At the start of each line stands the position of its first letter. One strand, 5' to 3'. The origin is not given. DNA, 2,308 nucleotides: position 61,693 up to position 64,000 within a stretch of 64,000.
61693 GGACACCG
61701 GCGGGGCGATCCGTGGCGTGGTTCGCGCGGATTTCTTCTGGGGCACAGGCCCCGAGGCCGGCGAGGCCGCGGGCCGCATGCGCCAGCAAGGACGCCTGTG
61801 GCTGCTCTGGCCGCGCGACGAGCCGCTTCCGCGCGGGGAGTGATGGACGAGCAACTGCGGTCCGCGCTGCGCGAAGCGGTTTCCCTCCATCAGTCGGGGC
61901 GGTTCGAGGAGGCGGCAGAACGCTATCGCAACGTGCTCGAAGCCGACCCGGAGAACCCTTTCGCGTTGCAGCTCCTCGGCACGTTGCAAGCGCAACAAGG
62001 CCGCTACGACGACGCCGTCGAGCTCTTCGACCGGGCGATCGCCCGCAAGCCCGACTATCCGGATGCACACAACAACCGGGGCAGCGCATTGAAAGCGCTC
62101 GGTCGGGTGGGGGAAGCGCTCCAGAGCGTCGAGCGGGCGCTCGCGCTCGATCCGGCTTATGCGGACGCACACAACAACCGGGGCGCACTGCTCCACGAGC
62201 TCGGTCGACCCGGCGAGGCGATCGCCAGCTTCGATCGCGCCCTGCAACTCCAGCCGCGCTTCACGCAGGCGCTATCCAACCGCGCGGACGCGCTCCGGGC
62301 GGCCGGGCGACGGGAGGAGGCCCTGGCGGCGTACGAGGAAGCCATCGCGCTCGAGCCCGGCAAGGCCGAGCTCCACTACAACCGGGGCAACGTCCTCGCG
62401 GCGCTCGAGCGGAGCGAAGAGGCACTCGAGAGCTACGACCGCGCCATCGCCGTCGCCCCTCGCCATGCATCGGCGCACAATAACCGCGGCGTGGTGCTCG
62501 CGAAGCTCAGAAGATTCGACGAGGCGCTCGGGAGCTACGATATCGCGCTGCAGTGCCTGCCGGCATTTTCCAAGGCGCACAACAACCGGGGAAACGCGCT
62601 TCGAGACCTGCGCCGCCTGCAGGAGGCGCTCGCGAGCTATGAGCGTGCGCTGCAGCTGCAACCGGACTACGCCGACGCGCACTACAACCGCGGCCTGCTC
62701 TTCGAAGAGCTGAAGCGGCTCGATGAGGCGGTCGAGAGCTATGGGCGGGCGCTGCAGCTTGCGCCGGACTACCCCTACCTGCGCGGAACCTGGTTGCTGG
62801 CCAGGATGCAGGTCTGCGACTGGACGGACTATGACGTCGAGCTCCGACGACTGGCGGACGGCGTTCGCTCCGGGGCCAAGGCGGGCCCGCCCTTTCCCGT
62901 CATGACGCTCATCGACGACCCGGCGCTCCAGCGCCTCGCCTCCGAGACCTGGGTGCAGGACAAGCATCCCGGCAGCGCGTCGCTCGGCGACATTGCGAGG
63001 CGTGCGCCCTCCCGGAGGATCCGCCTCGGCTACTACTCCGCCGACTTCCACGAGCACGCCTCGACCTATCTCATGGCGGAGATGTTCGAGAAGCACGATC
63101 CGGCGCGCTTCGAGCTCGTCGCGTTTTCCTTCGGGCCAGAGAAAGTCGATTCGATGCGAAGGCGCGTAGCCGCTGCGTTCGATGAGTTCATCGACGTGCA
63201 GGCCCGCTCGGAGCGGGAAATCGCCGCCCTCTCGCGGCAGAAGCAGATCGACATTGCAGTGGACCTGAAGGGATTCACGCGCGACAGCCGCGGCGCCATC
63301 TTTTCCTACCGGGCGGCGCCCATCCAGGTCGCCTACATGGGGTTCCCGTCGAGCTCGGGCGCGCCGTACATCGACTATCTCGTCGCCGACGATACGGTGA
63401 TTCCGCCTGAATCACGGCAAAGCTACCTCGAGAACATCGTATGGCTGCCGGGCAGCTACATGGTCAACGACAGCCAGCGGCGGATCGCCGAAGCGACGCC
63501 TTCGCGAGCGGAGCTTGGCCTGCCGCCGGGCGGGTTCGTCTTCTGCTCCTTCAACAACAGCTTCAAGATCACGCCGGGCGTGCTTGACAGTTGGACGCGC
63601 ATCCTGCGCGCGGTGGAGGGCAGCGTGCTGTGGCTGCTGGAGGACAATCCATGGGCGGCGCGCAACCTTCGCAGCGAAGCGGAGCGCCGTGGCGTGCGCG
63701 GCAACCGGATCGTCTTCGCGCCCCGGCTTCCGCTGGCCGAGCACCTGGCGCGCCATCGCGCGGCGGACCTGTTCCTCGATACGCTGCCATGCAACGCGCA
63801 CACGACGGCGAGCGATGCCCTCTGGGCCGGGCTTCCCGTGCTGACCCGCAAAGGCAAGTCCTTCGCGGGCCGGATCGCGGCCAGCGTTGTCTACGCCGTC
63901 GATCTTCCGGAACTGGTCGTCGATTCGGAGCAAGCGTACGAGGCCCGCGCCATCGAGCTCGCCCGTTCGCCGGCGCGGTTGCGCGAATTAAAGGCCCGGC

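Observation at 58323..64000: Two different TPR-glycosyltransferase fusions bracket apaG-mltA in one coupled gene string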

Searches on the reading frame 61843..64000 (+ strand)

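Call 9: search_protein_families(library=pfam, proteins=[window:61843-64000:+], max_evalue=0.01)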
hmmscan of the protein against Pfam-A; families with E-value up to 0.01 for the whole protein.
window:61843-64000:+ (719 aa): 30 families (the best 25 are shown)
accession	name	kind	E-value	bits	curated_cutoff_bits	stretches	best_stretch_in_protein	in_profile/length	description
PF13844.12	Glyco_transf_41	-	2e-75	254.5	25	2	554-719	358-523/543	Glycosyl transferase family 41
PF00515.34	TPR_1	-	8.9e-71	231.5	27.8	8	244-276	2-34/34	Tetratricopeptide repeat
PF13414.12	TPR_11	-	2.2e-63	210.1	26.8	8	250-290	1-41/42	TPR repeat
PF07719.23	TPR_2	-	3.7e-63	204.9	27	9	244-276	2-34/34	Tetratricopeptide repeat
PF13432.12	TPR_16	-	7.3e-49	164.2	32.7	5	249-311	3-65/65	Tetratricopeptide repeat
PF13431.12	TPR_17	-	1.3e-46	153.4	24.4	6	97-128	3-34/34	Tetratricopeptide repeat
PF13181.12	TPR_8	-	7.6e-45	147.7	25.7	5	277-310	1-34/34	Tetratricopeptide repeat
PF13424.12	TPR_12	-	6.4e-33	113.2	30.1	6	244-308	4-76/77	Tetratricopeptide repeat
PF14559.12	TPR_19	-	4.5e-29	101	25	5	15-76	1-62/68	Tetratricopeptide repeat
PF13428.12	TPR_14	-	1.5e-28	96.8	23.5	4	41-78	3-40/44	Tetratricopeptide repeat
PF13371.12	TPR_9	-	2.1e-25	89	35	4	256-310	8-62/73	Tetratricopeptide repeat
PF13176.12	TPR_7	-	6.6e-23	79.2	27.9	1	41-70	1-32/36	Tetratricopeptide repeat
PF23914.1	TPR_CcmH_CycH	-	2.4e-14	53.9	42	0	19-65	101-147/158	Cytochrome c-type biogenesis protein H TPR domain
PF13174.12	TPR_6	-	1.4e-12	47.8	26.3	0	278-309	1-32/33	Tetratricopeptide repeat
PF13374.12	TPR_10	-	1.6e-12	47.5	27.5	0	143-170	4-31/42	Tetratricopeptide repeat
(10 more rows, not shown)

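Call 10: search_protein_families(library=ncbifam, proteins=[window:61843-64000:+], max_evalue=0.01)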
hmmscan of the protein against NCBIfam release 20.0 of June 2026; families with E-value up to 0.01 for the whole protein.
window:61843-64000:+ (719 aa): 34 families (the best 25 are shown)
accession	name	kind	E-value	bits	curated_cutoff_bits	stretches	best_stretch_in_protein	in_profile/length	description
NF033762.1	social_mot_Tgl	equivalog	1.6e-38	132.5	225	4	80-168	38-127/252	social motility TPR repeat lipoprotein Tgl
TIGR02521.1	type_IV_pilW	equivalog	3.1e-38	131.6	154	4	51-176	43-170/234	type IV pilus biogenesis/stability protein PilW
NF040959.1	MamA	equivalog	2.1e-35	122.1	200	2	145-306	41-202/204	magnetosome protein MamA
TIGR02917.1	PEP_TPR_lipo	equivalog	1.3e-32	112.7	312.2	3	76-228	128-280/899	XrtA/PEP-CTERM system TPR-repeat protein PrsT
NF008391.2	PRK11189.1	equivalog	3.5e-26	92.4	250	4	174-263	64-153/297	lipoprotein NlpI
NF033920.0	C39_PA2778_fam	equivalog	6.2e-23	81.5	150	4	7-104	158-255/255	PA2778 family cysteine peptidase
TIGR02552.1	LcrH_SycD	equivalog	2.9e-22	78.8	104.8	2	2-104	15-117/136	SycD/LcrH family type III secretion system chaperone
TIGR00990.1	3a0801s09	subfamily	1.2e-20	73.7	757.25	2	101-277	325-501/615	mitochondrial import receptor subunit TOM70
NF002725.1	PRK02603.1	equivalog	4.2e-19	69.2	143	2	152-228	46-125/173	photosystem I assembly protein Ycf3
NF033758.1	gliding_GltE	equivalog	5.1e-17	61.9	225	3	17-127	234-345/411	adventurous gliding motility TPR repeat lipoprotein GltE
NF047507.1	TPR_BatC_Lepto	exception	6.3e-16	58.5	175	2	146-214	63-135/214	TPR repeat-containing protein BatC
NF053607.1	CHU_0125_OmpA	equivalog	7.1e-16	57.8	620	2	121-207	33-119/639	CHU_0125 family OmpA-like outer membrane integrity protein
NF047558.1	TPR_END_plus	domain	2.3e-13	49.9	32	0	76-108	2-34/56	TPR end-of-group domain-containing protein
NF040561.1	PrimPol_Msp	equivalog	1.3e-12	47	200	0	156-225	6-75/515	CRISPR-associated primase-polymerase type A1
NF052415.1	T3SS_chap_SctY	equivalog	1.3e-11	44.9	70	2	17-101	18-105/106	type III secretion apparatus assembly chaperone SctY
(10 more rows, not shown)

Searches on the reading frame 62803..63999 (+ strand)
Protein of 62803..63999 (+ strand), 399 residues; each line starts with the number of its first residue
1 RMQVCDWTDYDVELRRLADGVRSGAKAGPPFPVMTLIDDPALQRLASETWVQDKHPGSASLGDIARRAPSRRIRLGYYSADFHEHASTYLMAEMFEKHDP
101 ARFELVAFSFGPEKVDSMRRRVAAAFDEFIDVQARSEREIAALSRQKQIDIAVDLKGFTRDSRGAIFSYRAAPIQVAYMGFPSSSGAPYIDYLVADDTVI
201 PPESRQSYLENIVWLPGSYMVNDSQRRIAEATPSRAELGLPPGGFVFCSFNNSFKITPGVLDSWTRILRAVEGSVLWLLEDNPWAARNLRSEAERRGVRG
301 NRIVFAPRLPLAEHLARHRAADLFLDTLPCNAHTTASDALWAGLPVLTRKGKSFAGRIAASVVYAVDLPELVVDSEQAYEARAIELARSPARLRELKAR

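Call 21: find_homologous_proteins(query=window:62803-63999:+, max_evalue=1e-10)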
Query window:62803-63999:+ (399 aa): 7995 proteins with E <= 1e-10 among 8000 candidates; the best 120 are listed.
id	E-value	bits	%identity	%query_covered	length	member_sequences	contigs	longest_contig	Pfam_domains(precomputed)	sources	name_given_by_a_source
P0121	1.6e-165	569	63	100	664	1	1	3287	PF13431.13,PF13414.13,PF13176.13,PF13428.13,PF13844.13,PF13374.13,PF14559.13,PF13371.13,PF00515.35,PF12895.14,PF13424.13,PF13432.13,PF13181.13,PF07719.24,PF13174.13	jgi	-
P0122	1.9e-165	569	63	100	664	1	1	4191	PF13431.13,PF23914.2,PF13414.13,PF13176.13,PF13428.13,PF13844.13,PF13374.13,PF14559.13,PF13371.13,PF00515.35,PF12895.14,PF13424.13,PF13432.13,PF13181.13,PF07719.24,PF13174.13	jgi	jgi:predicted O-linked N-acetylglucosamine transferase (SPINDLY family)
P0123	7.8e-164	564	63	100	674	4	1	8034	PF13431.13,PF23914.2,PF13414.13,PF13176.13,PF13428.13,PF13844.13,PF13374.13,PF14559.13,PF13371.13,PF00515.35,PF12895.14,PF13424.13,PF13432.13,PF13181.13,PF07719.24,PF13174.13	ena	-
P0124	2.6e-162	559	60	100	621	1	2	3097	PF13431.13,PF23914.2,PF13414.13,PF13428.13,PF13844.13,PF14559.13,PF13371.13,PF00515.35,PF12895.14,PF13424.13,PF13432.13,PF13181.13,PF07719.24,PF13174.13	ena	-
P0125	2.2e-161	556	61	100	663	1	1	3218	PF13431.13,PF23914.2,PF13414.13,PF13176.13,PF13428.13,PF13844.13,PF13374.13,PF14559.13,PF13371.13,PF00515.35,PF12895.14,PF13424.13,PF13432.13,PF13181.13,PF07719.24,PF13174.13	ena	-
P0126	4.1e-161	555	61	100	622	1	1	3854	PF13431.13,PF23914.2,PF13414.13,PF13176.13,PF24885.2,PF13428.13,PF13844.13,PF13374.13,PF14559.13,PF13371.13,PF00515.35,PF12895.14,PF13424.13,PF13432.13,PF13181.13,PF07719.24,PF13174.13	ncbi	-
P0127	1.7e-160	553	61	100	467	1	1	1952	PF13844.13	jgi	-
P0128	2.9e-160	552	60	100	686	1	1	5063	PF03704.24,PF13431.13,PF23914.2,PF13414.13,PF13176.13,PF13428.13,PF13844.13,PF13374.13,PF14559.13,PF13371.13,PF00515.35,PF13424.13,PF13432.13,PF13181.13,PF01239.29,PF07719.24,PF13174.13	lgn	-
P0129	3.8e-160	552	62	100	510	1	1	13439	PF13431.13,PF13414.13,PF00515.35,PF13424.13,PF13432.13,PF13844.13,PF13181.13,PF07719.24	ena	-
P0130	1.3e-159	550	61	100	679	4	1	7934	PF25063.1,PF13431.13,PF23914.2,PF13414.13,PF13176.13,PF13428.13,PF13844.13,PF13374.13,PF14559.13,PF13371.13,PF00515.35,PF12895.14,PF13424.13,PF13432.13,PF13181.13,PF07719.24,PF13174.13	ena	-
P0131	9.9e-158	544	60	100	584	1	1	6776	PF13431.13,PF23914.2,PF13414.13,PF13176.13,PF13428.13,PF13844.13,PF13374.13,PF14559.13,PF13371.13,PF00515.35,PF13424.13,PF21033.5,PF13432.13,PF13181.13,PF01239.29,PF07719.24,PF13174.13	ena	-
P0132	1.0e-157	544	61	99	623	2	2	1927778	PF13431.13,PF23914.2,PF13414.13,PF13176.13,PF13428.13,PF13844.13,PF13374.13,PF14559.13,PF13371.13,PF00515.35,PF12895.14,PF13424.13,PF13432.13,PF13181.13,PF07719.24,PF20308.5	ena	-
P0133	1.3e-157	543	60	100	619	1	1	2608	PF13431.13,PF23914.2,PF13414.13,PF13176.13,PF13428.13,PF13844.13,PF14559.13,PF13371.13,PF00515.35,PF13424.13,PF13432.13,PF13181.13,PF07719.24,PF13174.13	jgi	jgi:protein O-GlcNAc transferase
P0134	1.7e-157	543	59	100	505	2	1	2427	PF13414.13,PF00515.35,PF13844.13,PF13181.13,PF07719.24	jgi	jgi:predicted O-linked N-acetylglucosamine transferase (SPINDLY family)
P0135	2.2e-157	542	62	100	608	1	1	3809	PF13431.13,PF13414.13,PF13176.13,PF13428.13,PF13844.13,PF13374.13,PF14559.13,PF13371.13,PF00515.35,PF12895.14,PF13424.13,PF13432.13,PF13181.13,PF07719.24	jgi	jgi:predicted O-linked N-acetylglucosamine transferase (SPINDLY family)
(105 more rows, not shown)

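Call 42: search_solved_structures(query=window:62803-63999:+, max_evalue=0.00001, show_alignments=2)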
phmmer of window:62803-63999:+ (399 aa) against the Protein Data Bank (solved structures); distinct sequences matched with E-value up to 0.00001: 19.
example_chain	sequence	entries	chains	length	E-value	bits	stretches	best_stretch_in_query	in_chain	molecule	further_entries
2jlb_A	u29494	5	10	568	3.6e-73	250.3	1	1-399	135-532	XCC0866 | XCOGT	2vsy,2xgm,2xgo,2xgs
2vsn_A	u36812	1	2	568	9.5e-73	248.9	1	1-399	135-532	XCOGT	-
6ibo_A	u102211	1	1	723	9.3e-67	229.2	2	233-396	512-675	UDP-N-acetylglucosamine--peptide N-acetylglucosaminyltransferase 110 kDa subunit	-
5npr_A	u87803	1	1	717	1.2e-66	228.8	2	233-396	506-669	UDP-N-acetylglucosamine--peptide N-acetylglucosaminyltransferase 110 kDa subunit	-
5nps_A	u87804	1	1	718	1.2e-66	228.8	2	233-396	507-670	UDP-N-acetylglucosamine--peptide N-acetylglucosaminyltransferase 110 kDa subunit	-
8cm9_A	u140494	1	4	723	1.3e-66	228.7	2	233-396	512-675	UDP-N-acetylglucosamine--peptide N-acetylglucosaminyltransferase 110 kDa subunit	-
3pe3_A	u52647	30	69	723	1.3e-66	228.7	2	233-396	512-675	UDP-N-acetylglucosamine--peptide N-acetylglucosaminyltransferase 110 kDa subunit | UDP-N-ACETYLGLUCOSAMINE--PEPTIDE N-ACETYLGLUCOSAMINYL TRANSFERASE 110 KDA SUB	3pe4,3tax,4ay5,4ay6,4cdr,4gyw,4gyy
6tka_AAA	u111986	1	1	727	1.3e-66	228.7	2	233-396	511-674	UDP-N-acetylglucosamine--peptide N-acetylglucosaminyltransferase 110 kDa subunit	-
5lvv_A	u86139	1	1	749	1.5e-66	228.5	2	233-396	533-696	UDP-N-acetylglucosamine--peptide N-acetylglucosaminyltransferase 110 kDa subunit,UDP-N-ace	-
5lwv_A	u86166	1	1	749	1.5e-66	228.5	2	233-396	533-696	Host cell factor 1,UDP-N-acetylglucosamine--peptide N-acetylglucosaminyltransferase 110 kD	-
6q4m_A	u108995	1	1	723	3.4e-66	227.3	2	233-396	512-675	UDP-N-acetylglucosamine--peptide N-acetylglucosaminyltransferase 110 kDa subunit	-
7yea_A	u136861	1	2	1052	6.1e-66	226.5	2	233-396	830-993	UDP-N-acetylglucosamine--peptide N-acetylglucosaminyltransferase 110 kDa subunit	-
7yeh_B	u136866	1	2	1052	6.1e-66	226.5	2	233-396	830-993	UDP-N-acetylglucosamine--peptide N-acetylglucosaminyltransferase 110 kDa subunit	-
5hgv_A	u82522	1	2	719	6.2e-66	226.5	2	233-396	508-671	UDP-N-acetylglucosamine--peptide N-acetylglucosaminyltransferase 110 kDa subunit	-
7ntf_A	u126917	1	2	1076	6.6e-66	226.4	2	233-396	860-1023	Isoform 1 of UDP-N-acetylglucosamine--peptide N-acetylglucosaminyltransferase 110 kDa subu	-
5djs_A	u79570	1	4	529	3.1e-44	155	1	67-396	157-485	Tetratricopeptide TPR_2 repeat protein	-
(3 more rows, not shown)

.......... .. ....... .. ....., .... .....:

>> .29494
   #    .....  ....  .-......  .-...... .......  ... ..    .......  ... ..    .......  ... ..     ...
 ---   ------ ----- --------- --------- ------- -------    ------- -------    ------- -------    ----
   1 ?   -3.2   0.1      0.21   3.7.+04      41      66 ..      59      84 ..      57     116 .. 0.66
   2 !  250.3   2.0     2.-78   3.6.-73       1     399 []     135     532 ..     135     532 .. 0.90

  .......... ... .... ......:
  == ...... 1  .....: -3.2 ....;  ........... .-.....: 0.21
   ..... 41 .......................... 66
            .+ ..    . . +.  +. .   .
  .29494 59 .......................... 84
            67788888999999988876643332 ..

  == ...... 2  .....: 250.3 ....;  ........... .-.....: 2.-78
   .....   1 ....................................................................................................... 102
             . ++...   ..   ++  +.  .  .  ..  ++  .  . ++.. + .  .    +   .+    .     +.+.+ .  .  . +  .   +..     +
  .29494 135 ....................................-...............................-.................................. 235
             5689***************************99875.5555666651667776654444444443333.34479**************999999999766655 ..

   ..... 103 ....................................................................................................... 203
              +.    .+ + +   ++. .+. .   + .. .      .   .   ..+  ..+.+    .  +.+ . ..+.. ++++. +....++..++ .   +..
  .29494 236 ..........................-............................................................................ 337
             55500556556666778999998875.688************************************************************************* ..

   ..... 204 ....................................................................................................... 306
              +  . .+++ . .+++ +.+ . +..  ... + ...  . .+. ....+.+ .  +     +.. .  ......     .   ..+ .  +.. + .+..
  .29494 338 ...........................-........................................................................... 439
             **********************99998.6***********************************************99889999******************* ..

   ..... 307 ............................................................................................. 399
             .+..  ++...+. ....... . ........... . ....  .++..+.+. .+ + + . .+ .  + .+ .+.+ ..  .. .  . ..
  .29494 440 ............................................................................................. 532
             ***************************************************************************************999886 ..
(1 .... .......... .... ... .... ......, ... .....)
